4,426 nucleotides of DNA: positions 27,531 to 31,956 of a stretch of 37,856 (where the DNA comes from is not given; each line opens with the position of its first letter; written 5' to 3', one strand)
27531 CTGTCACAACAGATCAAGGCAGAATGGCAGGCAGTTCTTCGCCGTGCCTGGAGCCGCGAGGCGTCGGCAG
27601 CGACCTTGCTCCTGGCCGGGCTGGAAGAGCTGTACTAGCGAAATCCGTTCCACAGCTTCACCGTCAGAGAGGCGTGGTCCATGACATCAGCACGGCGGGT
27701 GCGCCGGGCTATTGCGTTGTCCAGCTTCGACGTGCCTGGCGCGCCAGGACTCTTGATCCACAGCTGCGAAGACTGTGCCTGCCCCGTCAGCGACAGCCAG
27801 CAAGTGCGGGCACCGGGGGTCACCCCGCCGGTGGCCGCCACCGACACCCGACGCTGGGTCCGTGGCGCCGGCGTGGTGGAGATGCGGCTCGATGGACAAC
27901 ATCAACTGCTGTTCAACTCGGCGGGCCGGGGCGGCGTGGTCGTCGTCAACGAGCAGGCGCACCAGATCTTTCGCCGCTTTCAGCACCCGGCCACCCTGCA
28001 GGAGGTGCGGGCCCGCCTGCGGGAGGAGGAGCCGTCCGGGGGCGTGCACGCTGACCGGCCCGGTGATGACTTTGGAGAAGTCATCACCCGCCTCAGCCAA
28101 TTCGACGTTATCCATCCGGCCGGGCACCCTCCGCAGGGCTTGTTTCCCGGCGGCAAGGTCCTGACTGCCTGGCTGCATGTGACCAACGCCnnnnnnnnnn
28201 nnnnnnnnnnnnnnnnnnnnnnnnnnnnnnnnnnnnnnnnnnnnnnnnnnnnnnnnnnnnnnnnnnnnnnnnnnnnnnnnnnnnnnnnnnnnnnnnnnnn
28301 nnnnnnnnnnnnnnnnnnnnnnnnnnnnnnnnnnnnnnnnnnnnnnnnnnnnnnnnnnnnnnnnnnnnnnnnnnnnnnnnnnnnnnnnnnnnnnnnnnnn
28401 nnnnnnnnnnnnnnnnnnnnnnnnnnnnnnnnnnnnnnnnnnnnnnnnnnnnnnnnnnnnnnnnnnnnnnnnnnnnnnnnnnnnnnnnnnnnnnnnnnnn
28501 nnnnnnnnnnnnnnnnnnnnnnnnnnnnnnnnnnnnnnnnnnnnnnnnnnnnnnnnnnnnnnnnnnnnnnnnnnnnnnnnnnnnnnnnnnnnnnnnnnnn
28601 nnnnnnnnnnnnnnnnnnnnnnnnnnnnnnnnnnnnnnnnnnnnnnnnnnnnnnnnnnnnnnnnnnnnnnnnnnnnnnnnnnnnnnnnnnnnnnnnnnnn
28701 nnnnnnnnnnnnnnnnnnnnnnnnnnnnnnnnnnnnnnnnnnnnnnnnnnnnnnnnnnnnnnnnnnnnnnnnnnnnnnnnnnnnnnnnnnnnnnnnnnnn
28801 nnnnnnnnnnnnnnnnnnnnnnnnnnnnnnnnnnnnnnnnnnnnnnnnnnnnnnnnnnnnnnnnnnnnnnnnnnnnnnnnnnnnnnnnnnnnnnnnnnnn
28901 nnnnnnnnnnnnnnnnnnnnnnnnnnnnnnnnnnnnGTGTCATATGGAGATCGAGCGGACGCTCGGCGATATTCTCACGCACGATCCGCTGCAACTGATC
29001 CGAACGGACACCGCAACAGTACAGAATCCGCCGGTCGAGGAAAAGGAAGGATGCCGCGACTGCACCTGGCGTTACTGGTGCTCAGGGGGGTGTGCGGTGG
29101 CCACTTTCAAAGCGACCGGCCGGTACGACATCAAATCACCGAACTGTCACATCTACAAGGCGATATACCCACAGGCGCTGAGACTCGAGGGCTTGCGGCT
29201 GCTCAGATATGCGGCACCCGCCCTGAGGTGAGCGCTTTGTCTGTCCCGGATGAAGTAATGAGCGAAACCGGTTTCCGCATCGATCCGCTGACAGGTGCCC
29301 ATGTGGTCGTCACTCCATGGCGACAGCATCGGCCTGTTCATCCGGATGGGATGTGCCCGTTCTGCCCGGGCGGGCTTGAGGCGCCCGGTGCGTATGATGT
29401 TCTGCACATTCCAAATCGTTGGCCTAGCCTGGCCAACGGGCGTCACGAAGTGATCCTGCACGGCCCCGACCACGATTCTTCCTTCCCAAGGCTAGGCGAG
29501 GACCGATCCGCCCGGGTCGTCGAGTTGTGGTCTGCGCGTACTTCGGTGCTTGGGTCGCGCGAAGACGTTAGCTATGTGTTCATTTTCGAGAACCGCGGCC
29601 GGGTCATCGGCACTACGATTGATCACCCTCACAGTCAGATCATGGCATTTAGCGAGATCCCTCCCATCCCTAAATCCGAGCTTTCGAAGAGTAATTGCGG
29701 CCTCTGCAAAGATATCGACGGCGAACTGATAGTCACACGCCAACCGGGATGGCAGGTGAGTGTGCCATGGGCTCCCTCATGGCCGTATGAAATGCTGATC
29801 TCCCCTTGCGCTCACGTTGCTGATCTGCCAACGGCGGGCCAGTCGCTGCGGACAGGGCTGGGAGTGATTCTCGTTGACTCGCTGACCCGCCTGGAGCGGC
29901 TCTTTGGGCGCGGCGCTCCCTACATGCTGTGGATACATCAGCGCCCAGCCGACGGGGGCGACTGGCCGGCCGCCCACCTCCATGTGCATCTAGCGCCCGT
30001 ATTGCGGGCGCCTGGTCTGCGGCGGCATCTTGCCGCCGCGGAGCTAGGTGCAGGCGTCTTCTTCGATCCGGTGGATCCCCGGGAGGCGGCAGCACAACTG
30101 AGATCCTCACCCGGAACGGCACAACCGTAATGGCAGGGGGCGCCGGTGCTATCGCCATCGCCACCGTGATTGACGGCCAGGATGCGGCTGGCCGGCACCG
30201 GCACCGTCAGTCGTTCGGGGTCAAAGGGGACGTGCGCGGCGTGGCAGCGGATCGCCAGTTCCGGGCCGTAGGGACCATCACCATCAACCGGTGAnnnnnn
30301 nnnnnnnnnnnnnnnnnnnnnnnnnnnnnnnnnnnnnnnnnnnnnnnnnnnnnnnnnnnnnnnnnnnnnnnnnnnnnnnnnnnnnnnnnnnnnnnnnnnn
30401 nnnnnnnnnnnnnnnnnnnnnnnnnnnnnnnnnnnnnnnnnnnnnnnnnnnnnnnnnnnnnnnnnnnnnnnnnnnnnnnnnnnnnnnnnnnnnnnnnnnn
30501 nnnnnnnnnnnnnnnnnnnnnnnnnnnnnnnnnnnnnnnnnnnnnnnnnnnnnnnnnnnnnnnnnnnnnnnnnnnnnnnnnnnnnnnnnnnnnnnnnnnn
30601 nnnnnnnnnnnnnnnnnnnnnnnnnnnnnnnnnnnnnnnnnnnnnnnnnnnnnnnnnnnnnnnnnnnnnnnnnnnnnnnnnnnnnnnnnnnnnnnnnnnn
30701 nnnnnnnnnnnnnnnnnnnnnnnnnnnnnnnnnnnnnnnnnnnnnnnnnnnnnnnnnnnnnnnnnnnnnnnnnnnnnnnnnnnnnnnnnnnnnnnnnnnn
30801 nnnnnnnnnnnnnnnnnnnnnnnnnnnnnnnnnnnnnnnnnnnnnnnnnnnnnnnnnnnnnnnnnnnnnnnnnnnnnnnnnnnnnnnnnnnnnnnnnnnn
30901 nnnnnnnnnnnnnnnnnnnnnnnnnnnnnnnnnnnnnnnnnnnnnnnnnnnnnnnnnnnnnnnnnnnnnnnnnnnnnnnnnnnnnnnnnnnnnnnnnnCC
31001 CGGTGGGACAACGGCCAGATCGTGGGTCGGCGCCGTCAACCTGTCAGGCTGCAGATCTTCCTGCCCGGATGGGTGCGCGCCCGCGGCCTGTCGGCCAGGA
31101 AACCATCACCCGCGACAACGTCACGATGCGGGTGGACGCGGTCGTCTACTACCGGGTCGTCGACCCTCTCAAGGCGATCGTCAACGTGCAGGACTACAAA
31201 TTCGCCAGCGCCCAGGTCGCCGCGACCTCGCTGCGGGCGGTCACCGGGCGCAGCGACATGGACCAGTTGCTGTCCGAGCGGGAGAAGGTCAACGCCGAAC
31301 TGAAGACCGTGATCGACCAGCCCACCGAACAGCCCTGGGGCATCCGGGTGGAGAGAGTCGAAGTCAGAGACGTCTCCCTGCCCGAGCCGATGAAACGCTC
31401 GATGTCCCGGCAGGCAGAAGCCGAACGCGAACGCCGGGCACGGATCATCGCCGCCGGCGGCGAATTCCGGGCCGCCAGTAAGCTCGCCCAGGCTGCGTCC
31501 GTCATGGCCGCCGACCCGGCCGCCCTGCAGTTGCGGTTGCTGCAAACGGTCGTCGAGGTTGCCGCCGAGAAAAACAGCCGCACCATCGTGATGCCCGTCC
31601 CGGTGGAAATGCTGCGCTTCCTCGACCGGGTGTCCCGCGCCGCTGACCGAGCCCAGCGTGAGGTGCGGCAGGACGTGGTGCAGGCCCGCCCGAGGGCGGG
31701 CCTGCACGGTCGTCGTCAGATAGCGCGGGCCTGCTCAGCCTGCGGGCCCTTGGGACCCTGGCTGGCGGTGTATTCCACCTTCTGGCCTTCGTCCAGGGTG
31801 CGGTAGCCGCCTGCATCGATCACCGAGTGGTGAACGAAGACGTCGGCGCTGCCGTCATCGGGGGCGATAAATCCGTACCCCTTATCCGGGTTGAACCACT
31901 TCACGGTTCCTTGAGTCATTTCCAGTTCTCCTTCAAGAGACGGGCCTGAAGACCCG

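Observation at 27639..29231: Radical SAM/SPASM enzyme with an RRE-like domain but no obvious precursor peptide; Cys-rich N-terminal extension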

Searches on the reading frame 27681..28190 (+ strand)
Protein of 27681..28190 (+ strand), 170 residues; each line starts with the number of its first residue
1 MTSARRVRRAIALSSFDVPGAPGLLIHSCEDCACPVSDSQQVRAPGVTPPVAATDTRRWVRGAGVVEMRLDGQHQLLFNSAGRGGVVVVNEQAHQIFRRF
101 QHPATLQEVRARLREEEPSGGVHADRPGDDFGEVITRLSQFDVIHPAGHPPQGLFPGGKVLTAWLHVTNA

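Call 40: search_protein_families(library=pfam, alignment_id=A2, max_evalue=10)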
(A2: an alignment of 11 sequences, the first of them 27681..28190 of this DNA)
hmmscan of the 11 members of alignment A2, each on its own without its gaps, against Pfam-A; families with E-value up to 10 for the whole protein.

A. member 1, window:27681-28190:+ (170 aa): 1 family
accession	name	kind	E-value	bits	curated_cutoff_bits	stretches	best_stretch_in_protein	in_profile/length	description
PF05402.18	PqqD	-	0.059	14.1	23.4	1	82-116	8-42/67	Coenzyme PQQ synthesis protein D (PqqD)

B. families by the number of members that match (of 11 scanned): 4 families
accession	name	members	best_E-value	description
PF14258.12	DUF4350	1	0.0067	Domain of unknown function (DUF4350)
PF05402.18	PqqD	1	0.059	Coenzyme PQQ synthesis protein D (PqqD)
PF12043.14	DUF3527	1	0.19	Domain of unknown function (DUF3527)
PF05425.18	CopD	1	0.28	Copper resistance protein D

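Call 41: search_solved_structures(query=A2, max_evalue=10, show_alignments=2)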
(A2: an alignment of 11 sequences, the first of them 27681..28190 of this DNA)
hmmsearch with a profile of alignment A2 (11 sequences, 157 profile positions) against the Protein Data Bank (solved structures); distinct sequences matched with E-value up to 10: 10.
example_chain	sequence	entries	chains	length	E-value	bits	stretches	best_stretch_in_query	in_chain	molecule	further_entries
3vgz_A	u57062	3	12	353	0.023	17.8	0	74-110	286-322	Uncharacterized protein YncE | PQQ-dependent catabolism-associated beta-propeller protein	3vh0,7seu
7kzm_I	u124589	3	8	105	0.11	15.7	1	65-125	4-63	Dynein light chain roadblock LC7a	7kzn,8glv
7oim_A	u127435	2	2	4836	0.45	13.6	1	71-153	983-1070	E3 ubiquitin-protein ligase RNF213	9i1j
7oik_A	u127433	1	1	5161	0.48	13.5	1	71-153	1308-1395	E3 ubiquitin-protein ligase RNF213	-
9i1i_A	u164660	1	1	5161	0.49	13.5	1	71-153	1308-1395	E3 ubiquitin-protein ligase RNF213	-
3mcz_A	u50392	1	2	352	0.51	13.5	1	91-149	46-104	O-methyltransferase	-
4xdr_A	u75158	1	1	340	0.62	13.2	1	48-97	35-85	FAD:protein FMN transferase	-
4ifu_A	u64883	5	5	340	0.63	13.2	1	48-97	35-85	FAD:protein FMN transferase | Thiamine biosynthesis lipoprotein ApbE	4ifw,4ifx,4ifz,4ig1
7mgt_A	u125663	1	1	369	0.72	13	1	48-97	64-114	FAD:protein FMN transferase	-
5dgg_A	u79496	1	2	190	1.4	12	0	75-109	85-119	Uncharacterized protein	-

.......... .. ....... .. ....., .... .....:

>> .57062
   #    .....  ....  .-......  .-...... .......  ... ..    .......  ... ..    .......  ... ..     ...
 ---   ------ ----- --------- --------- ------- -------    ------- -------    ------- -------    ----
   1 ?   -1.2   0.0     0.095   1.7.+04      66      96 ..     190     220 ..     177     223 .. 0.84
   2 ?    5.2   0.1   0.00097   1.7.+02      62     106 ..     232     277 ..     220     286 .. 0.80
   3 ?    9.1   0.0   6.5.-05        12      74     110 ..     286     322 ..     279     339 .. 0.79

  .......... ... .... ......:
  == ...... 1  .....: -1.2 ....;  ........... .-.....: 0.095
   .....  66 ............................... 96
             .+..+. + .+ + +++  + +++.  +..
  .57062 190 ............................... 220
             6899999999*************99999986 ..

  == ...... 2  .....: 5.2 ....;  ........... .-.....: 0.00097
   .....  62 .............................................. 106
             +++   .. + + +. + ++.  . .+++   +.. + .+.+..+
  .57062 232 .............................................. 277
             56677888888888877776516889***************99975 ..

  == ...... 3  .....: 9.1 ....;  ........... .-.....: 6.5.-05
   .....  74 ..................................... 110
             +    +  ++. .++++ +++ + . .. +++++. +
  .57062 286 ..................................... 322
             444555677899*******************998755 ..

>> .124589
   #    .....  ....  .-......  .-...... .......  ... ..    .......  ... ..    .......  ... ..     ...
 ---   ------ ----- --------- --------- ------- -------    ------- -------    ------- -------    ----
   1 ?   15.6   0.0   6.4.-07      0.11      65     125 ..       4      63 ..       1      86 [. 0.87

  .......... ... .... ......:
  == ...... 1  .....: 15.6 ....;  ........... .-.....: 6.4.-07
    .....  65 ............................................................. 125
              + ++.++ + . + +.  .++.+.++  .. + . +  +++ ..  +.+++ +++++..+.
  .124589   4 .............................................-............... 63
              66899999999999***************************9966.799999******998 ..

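Call 45: find_homologous_proteins(query=A2, max_evalue=0.001)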
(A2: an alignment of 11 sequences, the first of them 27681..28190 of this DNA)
Query A2 (11 sequences) (170 aa, profile of the alignment): 29 proteins with E <= 0.001 among 4731 candidates.
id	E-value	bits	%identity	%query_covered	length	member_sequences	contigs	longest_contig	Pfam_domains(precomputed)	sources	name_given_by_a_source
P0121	2.9e-34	136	46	100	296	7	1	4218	PF04055.28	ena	-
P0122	2.9e-33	133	48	100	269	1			PF04055.28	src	-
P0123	1.8e-32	130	45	100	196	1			-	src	-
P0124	2.1e-31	127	48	99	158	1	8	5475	-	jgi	jgi:uncharacterized protein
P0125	5.3e-31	126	41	95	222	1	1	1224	PF04055.28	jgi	-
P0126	3.8e-30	123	51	100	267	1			PF04055.28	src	-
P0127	8.5e-30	122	41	94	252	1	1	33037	PF04055.28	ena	-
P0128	2.9e-29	120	44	86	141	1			-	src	-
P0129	3.9e-29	120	41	94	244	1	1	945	-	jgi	-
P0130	6.0e-26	109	23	96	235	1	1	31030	PF04055.28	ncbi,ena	-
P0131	1.5e-24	105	59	71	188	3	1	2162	-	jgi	-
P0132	2.6e-20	91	32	82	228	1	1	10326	-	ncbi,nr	ncbi:MAG: hypothetical protein Q9O62_02960 [Ardenticatenia bacterium]|nr:hypothetical protein [Arden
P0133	2.8e-16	78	59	65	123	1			-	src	-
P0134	2.9e-15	74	42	64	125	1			-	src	-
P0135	6.7e-15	73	24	49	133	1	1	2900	-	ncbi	ncbi:MAG: hypothetical protein ACRENG_07890, partial [bacterium]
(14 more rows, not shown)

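Call 53: predict_structure(alignment_id=A3)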
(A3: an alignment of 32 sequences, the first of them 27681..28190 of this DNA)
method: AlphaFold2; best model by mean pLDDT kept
length: 170 residues; sequences in the alignment: 32
mean_pLDDT: 78.3   pTM: 0.72
mean pLDDT of the five models: 78.3, 75.9, 75.7, 74.1, 73.7
residues with pLDDT >= 90: 72; 70-90: 35; 50-70: 60; < 50: 3
segments of 3 or more residues with pLDDT < 50: 1-3
pLDDT, mean of each block of 10 residues (from residue 1): 58 75 57 57 65 93 94 92 88 96 96 84 64 93 95 65 59
secondary structure, 60 per line:
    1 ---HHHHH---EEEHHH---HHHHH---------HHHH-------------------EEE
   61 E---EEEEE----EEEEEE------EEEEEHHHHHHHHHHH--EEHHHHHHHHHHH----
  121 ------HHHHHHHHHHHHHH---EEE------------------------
elements in order: H4-8 E12-14 H21-25 H35-38 E58-61 E65-69 E74-79 E86-90 H91-101 H106-116 H127-140 E144-146

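Call 56: fold_search(model_id=the predicted structure, library=pdb)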
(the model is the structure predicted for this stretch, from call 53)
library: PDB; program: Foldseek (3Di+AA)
matches with E <= 10: 542; with E <= 0.001: 0
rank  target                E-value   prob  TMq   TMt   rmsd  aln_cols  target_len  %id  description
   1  8vpo                  3.0e-03  1.00  0.44  0.17   3.5        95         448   13  X-Ray Crystal Structure of TigE from Paramaledivibacter caminithermalis (released 2024-02-07)
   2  8hi7_A                1.4e-02  0.99  0.39  0.26   9.4       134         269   16  Crystal structure of a holoenzyme TglHI with two Fe irons for Pseudomonas syringae Peptidyl (S) 2-mercaptoglycine bios (released 2023-08-23)
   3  5lq4_A                6.3e-02  0.99  0.42  0.17   3.8       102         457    9  The Structure of ThcOx, the First Oxidase Protein from the Cyanobactin Pathways (released 2016-11-09)
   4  5v1v_A                9.1e-02  0.99  0.40  0.71   3.5        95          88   14  TbiB1 in Complex with the TbiA(alpha) Leader Peptide (released 2018-09-05)
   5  5lq4_B                1.3e-01  0.97  0.42  0.17   3.8       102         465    9  The Structure of ThcOx, the First Oxidase Protein from the Cyanobactin Pathways (released 2016-11-09)
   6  4bs9                  1.8e-01  0.95  0.36  0.10   3.8        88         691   11  Structure of the heterocyclase TruD (released 2013-11-06)
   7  4v1t_B                3.1e-01  0.92  0.37  0.10   3.6        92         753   15  Heterocyclase in complex with substrate and Cofactor (released 2015-01-14)
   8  4v1v_A                4.4e-01  0.85  0.37  0.10   3.5        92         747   15  Heterocyclase in complex with substrate and Cofactor (released 2015-01-14)
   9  4v1v_B                4.4e-01  0.85  0.37  0.10   3.5        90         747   14  Heterocyclase in complex with substrate and Cofactor (released 2015-01-14)
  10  3kye_C                4.7e-01  0.06  0.14  0.19  12.6       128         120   15  Crystal Structure of Roadblock/LC7 Domain from Streptomyces avermitilis (released 2009-12-22)
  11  1j3w_B                5.6e-01  0.10  0.13  0.16   8.6        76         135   13  Structure of Gliding protein-mglB from Thermus Thermophilus HB8 (released 2004-04-13)
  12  4v1u_A                6.4e-01  0.77  0.36  0.09   3.6        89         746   13  Heterocyclase in complex with substrate and Cofactor (released 2015-01-14)
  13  9y6s_5w               6.8e-01  0.07  0.16  0.22  13.0       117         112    7  96-nm repeat of the Leishmania tarentolae doublet microtubule (released 2025-12-17)
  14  7k5b_F                7.2e-01  0.12  0.14  0.18   9.0        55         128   14  Structure of outer-arm dynein bound to microtubule doublet in microtubule binding state 2 (MTBS-2) (released 2021-09-29)
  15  3kye_B                7.2e-01  0.05  0.15  0.19  12.0       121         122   16  Crystal Structure of Roadblock/LC7 Domain from Streptomyces avermitilis (released 2009-12-22)
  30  4v1t_A                1.2e+00  0.54  0.36  0.09   3.6        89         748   13  Heterocyclase in complex with substrate and Cofactor (released 2015-01-14)
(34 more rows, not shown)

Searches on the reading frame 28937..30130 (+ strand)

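Call 5: search_protein_families(library=ncbifam, proteins=[window:28937-30130:+], max_evalue=0.01)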
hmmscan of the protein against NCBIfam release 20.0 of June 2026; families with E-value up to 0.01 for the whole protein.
window:28937-30130:+ (397 aa): 2 families
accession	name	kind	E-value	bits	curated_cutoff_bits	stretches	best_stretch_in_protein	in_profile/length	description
NF008724.0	PRK11720.1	equivalog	7.6e-37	127.2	448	1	166-391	102-338/348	UDP-glucose--hexose-1-phosphate uridylyltransferase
TIGR00209.1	galT_1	equivalog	9.4e-28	97.2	102.1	1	166-377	103-326/349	galactose-1-phosphate uridylyltransferase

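Call 6: search_protein_families(library=pfam, proteins=[window:28937-30130:+], max_evalue=0.01)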
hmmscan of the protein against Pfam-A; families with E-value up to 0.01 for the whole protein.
window:28937-30130:+ (397 aa): 3 families
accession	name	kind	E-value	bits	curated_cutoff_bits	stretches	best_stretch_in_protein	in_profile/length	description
PF01087.27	GalP_UDP_transf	-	3.9e-16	60.5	22.1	1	166-242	108-184/184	Galactose-1-phosphate uridyl transferase, N-terminal domain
PF02744.22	GalP_UDP_tr_C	-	6.8e-09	36.1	29.2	1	262-356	28-122/165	Galactose-1-phosphate uridyl transferase, C-terminal domain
PF16285.10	DUF4931_N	-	0.00034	21.1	24.1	1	153-240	36-123/124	Domain of unknown function (DUF4931) N-terminal domain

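Call 7: search_protein_families(library=padloc, proteins=[window:28937-30130:+], max_evalue=0.01)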
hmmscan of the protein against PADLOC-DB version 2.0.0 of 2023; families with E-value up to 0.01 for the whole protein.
window:28937-30130:+ (397 aa): 0 families

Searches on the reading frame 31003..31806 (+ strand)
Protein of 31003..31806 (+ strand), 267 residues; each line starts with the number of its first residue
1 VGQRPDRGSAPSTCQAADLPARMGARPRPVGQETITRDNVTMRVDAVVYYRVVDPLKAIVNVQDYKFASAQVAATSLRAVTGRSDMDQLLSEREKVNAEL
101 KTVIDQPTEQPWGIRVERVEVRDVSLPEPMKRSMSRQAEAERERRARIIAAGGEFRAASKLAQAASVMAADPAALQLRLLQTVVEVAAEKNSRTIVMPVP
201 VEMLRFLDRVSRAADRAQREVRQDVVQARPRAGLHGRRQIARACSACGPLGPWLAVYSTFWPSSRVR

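Call 5: search_protein_families(library=ncbifam, proteins=[window:31003-31806:+], max_evalue=0.01)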
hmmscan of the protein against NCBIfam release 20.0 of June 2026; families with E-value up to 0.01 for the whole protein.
window:31003-31806:+ (267 aa): 2 families
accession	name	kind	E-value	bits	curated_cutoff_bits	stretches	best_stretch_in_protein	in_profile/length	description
TIGR01933.1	hflK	equivalog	8.6e-12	45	159.4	1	34-152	53-172/261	FtsH protease activity modulator HflK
NF008181.0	PRK10930.1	equivalog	7.5e-07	28.3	660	1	35-149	150-265/419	FtsH protease activity modulator HflK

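Call 6: search_protein_families(library=pfam, proteins=[window:31003-31806:+], max_evalue=0.01)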
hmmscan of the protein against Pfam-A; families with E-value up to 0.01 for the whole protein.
window:31003-31806:+ (267 aa): 2 families
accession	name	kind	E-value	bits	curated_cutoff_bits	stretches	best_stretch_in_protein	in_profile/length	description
PF01145.31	Band_7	-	2.1e-23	83.7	23.6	1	32-152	50-173/176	SPFH domain / Band 7 family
PF13421.11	Band_7_1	-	0.0013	18.8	24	1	82-139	150-208/211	SPFH domain-Band 7 family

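Call 7: search_protein_families(library=padloc, proteins=[window:31003-31806:+], max_evalue=0.01)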
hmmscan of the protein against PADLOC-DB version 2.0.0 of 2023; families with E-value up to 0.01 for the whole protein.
window:31003-31806:+ (267 aa): 0 families
